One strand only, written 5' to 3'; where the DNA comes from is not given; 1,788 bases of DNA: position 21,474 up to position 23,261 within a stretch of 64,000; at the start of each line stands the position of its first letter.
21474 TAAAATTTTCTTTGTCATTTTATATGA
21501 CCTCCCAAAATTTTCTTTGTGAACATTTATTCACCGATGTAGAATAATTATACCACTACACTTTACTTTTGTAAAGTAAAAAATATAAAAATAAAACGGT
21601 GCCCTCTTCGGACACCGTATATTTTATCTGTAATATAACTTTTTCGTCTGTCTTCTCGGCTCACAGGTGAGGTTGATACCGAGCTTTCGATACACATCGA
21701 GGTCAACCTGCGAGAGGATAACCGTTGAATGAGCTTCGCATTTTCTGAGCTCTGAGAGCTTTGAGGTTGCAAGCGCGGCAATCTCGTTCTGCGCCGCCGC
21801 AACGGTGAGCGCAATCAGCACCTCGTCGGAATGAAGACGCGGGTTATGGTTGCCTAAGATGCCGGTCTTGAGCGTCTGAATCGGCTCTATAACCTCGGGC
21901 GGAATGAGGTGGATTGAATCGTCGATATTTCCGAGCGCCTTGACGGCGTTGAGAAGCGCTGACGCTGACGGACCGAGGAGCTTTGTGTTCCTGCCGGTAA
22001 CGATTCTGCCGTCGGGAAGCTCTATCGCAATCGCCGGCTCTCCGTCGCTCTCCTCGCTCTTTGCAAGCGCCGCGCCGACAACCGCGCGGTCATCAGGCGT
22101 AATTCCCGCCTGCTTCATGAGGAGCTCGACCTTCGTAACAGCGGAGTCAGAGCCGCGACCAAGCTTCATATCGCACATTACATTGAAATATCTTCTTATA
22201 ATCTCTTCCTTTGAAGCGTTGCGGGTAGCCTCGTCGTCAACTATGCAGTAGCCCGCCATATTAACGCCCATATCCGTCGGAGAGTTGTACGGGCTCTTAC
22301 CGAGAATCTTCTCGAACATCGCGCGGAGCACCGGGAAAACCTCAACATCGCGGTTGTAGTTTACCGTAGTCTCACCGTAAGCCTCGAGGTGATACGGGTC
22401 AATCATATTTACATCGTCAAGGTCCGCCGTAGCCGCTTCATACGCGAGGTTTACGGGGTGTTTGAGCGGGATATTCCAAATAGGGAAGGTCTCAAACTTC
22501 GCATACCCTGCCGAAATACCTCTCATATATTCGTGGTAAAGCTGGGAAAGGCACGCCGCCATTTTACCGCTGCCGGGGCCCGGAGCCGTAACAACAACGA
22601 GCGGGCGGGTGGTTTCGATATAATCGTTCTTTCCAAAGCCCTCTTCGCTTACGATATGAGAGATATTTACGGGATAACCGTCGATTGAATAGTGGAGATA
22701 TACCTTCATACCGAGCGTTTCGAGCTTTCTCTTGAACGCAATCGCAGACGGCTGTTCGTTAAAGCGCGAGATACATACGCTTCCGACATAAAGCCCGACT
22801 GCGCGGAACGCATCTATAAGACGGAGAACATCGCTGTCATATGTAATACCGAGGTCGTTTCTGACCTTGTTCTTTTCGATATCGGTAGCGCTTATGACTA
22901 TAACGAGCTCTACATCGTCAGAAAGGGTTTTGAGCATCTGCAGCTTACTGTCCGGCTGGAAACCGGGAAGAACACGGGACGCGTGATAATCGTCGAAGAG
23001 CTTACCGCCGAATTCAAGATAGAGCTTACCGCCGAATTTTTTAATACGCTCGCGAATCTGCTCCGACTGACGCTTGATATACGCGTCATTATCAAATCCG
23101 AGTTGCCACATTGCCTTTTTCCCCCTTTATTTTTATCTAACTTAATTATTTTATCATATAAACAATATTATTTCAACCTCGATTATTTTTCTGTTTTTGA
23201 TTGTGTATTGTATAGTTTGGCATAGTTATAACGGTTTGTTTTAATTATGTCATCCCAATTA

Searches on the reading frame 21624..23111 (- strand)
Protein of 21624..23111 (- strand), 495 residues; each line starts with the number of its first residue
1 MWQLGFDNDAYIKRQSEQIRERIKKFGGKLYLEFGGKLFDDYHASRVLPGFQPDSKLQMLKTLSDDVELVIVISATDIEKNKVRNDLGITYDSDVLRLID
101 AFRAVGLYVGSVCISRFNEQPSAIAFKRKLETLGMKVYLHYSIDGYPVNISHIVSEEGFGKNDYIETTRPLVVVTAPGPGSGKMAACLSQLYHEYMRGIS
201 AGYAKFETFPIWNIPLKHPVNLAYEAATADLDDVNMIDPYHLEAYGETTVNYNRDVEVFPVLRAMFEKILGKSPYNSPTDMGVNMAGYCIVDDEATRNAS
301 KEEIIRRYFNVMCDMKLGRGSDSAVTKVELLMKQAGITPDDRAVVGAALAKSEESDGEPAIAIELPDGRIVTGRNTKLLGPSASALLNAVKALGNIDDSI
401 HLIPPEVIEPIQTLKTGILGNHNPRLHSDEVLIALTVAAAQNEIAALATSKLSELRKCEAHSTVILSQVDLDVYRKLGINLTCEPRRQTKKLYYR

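Call 7: search_protein_families(library=pfam, proteins=[window:21624-23111:-], max_evalue=1)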
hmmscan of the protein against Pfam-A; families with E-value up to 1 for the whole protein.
window:21624-23111:- (495 aa): 3 families
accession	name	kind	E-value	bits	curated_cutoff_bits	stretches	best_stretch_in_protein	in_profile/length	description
PF08903.17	DUF1846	-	2.1e-182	605.8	27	1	5-335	2-332/333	Domain of unknown function DUF1846, N-terminal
PF20921.3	DUF1846_C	-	4.4e-64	215.3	27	1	341-493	2-153/153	Domain of unknown function DUF1846, C-terminal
PF00533.33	BRCT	-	0.085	13.5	21.3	0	15-74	20-50/78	BRCA1 C Terminus (BRCT) domain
